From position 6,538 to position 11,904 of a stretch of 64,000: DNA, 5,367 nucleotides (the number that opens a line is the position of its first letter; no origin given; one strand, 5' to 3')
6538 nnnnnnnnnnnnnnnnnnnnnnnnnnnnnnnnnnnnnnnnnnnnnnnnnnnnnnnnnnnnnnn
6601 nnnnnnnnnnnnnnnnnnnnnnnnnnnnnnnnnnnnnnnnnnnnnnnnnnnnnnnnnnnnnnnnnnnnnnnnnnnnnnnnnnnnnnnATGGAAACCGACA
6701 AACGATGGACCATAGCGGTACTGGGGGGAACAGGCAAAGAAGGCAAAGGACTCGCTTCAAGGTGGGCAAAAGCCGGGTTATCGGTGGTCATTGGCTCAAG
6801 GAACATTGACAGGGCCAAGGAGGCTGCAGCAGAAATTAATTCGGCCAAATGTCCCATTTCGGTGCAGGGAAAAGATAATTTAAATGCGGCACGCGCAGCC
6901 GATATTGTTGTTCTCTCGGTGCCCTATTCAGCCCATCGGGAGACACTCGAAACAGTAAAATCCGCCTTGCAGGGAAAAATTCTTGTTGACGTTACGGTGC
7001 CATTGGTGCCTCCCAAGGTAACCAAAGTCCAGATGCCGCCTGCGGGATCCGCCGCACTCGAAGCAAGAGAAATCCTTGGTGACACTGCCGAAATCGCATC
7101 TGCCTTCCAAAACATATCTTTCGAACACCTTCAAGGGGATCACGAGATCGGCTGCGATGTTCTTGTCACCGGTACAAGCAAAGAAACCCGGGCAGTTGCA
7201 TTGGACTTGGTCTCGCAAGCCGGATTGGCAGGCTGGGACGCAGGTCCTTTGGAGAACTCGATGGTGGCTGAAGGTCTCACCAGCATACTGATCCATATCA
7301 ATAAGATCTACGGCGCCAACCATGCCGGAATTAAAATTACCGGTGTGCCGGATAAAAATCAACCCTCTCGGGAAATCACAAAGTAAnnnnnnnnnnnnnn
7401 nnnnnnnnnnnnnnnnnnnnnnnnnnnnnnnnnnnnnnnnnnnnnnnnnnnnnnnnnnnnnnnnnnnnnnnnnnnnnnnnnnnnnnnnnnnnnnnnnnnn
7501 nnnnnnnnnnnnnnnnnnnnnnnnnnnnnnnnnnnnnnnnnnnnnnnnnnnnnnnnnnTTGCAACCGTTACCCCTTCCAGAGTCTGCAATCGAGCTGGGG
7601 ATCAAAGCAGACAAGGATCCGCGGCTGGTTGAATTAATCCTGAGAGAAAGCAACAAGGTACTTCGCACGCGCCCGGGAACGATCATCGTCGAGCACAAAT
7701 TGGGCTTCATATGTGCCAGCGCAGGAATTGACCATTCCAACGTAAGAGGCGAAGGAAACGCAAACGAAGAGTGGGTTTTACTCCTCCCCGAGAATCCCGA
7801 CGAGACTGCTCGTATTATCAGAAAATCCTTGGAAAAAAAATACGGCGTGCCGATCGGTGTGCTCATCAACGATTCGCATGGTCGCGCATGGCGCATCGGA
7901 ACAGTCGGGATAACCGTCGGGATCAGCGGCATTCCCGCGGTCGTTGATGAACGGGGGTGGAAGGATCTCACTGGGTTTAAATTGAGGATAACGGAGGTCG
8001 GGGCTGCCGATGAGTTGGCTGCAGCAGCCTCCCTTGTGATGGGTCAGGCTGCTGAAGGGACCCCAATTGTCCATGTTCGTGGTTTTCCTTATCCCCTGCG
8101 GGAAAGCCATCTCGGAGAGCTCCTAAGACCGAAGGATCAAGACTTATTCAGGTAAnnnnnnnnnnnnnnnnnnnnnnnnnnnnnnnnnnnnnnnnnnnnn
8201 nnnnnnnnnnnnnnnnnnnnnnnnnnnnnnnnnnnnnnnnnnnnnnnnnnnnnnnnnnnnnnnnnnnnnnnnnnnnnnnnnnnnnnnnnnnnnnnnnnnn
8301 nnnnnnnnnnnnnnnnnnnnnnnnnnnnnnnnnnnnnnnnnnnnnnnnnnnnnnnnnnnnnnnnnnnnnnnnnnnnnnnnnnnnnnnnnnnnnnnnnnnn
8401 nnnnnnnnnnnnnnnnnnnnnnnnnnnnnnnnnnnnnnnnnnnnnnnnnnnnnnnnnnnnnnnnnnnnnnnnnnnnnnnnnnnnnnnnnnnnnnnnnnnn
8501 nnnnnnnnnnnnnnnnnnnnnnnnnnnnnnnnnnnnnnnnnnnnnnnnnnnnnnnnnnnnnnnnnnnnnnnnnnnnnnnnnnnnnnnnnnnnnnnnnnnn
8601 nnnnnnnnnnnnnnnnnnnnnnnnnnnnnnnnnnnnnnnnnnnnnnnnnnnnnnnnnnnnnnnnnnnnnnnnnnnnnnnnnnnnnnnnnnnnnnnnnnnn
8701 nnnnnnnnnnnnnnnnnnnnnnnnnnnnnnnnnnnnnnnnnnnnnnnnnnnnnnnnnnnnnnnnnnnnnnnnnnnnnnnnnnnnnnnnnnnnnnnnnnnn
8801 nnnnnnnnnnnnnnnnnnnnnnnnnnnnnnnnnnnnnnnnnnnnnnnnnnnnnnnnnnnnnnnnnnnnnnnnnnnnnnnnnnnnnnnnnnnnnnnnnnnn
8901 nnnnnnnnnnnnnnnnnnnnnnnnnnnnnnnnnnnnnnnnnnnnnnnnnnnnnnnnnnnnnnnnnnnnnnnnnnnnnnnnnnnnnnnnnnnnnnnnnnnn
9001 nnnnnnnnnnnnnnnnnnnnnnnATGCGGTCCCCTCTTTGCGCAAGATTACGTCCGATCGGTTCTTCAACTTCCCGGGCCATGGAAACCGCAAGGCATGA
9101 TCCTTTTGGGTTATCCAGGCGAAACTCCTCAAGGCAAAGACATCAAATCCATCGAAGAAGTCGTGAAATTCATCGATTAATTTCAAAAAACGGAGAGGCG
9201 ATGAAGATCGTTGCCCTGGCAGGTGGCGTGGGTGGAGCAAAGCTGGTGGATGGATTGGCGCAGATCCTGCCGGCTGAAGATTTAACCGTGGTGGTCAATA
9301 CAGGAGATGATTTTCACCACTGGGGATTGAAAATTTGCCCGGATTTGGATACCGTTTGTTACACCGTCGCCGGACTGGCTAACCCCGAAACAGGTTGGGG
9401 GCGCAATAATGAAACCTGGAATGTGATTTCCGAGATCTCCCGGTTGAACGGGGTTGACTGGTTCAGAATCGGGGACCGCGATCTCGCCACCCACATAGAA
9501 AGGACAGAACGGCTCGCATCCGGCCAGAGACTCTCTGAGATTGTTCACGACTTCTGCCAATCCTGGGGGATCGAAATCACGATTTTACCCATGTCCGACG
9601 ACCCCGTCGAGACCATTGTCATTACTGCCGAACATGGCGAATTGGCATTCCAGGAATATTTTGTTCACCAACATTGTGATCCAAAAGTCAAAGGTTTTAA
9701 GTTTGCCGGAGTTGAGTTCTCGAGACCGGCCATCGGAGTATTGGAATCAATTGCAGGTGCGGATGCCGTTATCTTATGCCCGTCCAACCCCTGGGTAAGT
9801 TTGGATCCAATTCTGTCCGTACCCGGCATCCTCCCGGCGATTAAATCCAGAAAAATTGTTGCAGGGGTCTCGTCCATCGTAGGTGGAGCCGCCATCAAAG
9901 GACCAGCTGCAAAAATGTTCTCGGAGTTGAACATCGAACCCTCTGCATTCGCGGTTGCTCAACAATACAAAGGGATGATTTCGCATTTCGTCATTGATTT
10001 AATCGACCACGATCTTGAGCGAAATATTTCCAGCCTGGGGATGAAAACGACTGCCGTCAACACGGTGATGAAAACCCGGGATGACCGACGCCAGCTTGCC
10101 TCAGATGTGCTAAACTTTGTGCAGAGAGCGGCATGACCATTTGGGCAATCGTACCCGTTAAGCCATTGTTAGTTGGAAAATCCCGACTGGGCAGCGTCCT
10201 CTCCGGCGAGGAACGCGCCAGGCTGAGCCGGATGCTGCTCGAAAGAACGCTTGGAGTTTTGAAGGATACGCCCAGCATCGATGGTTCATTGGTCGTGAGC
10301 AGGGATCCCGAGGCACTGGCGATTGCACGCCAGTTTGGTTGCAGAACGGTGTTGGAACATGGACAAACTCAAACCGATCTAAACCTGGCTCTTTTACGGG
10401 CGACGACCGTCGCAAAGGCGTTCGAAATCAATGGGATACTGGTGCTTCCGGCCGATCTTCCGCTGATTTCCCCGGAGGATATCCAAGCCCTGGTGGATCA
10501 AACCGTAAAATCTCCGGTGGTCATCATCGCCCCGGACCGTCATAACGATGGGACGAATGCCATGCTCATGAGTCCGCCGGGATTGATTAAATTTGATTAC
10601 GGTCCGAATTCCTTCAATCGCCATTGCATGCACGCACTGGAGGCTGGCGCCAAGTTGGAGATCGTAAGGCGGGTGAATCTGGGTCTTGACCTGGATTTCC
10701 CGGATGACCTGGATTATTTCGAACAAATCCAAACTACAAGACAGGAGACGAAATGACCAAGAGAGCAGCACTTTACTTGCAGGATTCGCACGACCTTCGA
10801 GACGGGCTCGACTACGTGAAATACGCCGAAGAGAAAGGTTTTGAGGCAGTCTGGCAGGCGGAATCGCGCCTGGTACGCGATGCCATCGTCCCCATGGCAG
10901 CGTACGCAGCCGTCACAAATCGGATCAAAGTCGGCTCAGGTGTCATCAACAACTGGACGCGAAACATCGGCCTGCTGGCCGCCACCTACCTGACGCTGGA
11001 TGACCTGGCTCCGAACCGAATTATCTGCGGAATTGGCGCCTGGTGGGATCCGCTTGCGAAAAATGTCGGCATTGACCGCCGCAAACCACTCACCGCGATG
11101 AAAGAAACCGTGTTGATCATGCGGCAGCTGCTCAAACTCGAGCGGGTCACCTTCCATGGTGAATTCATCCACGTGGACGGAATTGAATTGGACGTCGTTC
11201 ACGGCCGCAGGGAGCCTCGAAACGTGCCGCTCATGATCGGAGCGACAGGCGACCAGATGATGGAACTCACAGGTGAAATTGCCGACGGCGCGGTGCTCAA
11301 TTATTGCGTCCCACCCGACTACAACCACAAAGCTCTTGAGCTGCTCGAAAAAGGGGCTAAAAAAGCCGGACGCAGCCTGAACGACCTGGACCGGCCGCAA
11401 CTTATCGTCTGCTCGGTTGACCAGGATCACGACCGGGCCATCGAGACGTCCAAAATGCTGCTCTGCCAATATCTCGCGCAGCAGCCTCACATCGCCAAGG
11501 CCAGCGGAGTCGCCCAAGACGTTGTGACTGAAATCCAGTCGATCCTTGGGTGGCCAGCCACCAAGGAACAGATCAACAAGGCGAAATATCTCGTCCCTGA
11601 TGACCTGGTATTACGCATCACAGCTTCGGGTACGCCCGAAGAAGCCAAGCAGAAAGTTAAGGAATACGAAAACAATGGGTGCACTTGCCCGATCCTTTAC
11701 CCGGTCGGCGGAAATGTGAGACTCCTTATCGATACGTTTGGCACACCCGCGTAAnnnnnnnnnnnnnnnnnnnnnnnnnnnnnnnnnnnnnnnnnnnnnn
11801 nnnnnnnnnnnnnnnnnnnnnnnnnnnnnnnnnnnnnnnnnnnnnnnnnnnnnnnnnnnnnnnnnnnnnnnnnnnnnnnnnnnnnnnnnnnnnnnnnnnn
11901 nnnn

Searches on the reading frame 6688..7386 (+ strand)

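Call 40: search_protein_families(library=pfam, proteins=[window:6688-7386:+])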
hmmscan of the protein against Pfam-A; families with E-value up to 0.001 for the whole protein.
window:6688-7386:+ (232 aa): 6 families
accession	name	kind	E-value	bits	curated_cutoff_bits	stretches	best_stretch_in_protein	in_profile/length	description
PF03807.23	F420_oxidored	-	2.1e-20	73.6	21.6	1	8-105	1-94/94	NADP oxidoreductase coenzyme F420-dependent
PF01488.26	Shikimate_DH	-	1.5e-06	28.8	24.3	1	11-114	16-124/138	Shikimate / quinate 5-dehydrogenase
PF03446.21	NAD_binding_2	-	3.5e-05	24.3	21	1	10-103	3-93/161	NAD binding domain of 6-phosphogluconate dehydrogenase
PF02153.23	PDH_N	-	3.9e-05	23.6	26.5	1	51-103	26-79/154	Prephenate dehydrogenase, nucleotide-binding domain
PF01210.29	NAD_Gly3P_dh_N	-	5.4e-05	23.7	23.1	1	9-98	2-98/158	NAD-dependent glycerol-3-phosphate dehydrogenase N-terminus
PF07991.19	KARI_N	-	0.00065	19.7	20.6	0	8-96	6-87/165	Acetohydroxy acid isomeroreductase, NADPH-binding domain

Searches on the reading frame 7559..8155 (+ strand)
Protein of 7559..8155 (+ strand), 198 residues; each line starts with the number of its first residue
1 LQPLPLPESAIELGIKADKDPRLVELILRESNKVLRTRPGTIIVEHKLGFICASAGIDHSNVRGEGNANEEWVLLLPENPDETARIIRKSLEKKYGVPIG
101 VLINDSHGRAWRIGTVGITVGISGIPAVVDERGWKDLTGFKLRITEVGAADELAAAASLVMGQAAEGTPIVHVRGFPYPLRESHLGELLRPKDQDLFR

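Call 40: search_protein_families(library=pfam, proteins=[window:7559-8155:+])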
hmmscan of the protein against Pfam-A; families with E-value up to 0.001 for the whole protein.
window:7559-8155:+ (198 aa): 1 family
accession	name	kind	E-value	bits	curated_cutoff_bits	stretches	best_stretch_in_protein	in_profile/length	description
PF01996.21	F420_ligase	-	2.1e-53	181.5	25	1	8-175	58-218/218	F420-0:Gamma-glutamyl ligase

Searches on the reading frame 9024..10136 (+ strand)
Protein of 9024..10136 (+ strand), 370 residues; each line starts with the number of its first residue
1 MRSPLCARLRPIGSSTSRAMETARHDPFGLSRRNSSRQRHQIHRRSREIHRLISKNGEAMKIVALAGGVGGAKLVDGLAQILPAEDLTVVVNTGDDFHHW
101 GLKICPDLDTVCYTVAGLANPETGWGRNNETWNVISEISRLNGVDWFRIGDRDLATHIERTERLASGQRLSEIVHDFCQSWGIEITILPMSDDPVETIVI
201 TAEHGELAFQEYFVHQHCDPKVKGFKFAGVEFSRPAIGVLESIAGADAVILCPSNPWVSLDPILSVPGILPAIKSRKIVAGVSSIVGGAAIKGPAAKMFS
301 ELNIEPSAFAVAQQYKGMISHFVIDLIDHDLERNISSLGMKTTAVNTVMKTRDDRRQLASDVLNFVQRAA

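Call 40: search_protein_families(library=pfam, proteins=[window:9024-10136:+])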
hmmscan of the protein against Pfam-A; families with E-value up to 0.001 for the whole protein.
window:9024-10136:+ (370 aa): 1 family
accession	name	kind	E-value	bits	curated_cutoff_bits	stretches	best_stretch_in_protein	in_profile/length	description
PF01933.23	CofD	-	8e-44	150.4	30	1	62-324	1-249/290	2-phospho-L-lactate transferase CofD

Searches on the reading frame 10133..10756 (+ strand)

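Call 40: search_protein_families(library=pfam, proteins=[window:10133-10756:+])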
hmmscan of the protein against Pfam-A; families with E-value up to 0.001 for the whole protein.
window:10133-10756:+ (207 aa): 3 families
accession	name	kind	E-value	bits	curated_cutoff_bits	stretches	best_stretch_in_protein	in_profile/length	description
PF01983.22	CofC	-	2.1e-25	89.6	22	1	5-193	3-179/217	Guanylyl transferase CofC like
PF12804.13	NTP_transf_3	-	2.8e-10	41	27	1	33-146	24-133/160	MobA-like NTP transferase domain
PF02348.25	CTP_transf_3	-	0.00021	21.6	22.6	1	33-129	24-119/217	Cytidylyltransferase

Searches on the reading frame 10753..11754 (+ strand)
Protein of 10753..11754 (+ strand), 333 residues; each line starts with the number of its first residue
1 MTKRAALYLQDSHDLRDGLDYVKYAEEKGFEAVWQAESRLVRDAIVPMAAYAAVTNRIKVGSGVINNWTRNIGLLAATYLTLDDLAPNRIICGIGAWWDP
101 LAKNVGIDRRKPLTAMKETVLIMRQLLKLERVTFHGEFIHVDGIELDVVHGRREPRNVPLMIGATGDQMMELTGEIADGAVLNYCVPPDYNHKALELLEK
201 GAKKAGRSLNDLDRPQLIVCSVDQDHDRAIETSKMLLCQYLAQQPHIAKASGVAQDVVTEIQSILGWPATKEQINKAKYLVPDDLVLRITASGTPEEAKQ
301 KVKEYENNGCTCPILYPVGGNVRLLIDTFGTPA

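Call 40: search_protein_families(library=pfam, proteins=[window:10753-11754:+])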
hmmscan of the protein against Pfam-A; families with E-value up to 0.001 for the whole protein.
window:10753-11754:+ (333 aa): 1 family
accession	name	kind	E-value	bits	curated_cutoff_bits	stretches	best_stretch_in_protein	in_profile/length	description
PF00296.26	Bac_luciferase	-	1.2e-62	212.5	27.9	1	10-311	17-313/314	Luciferase-like monooxygenase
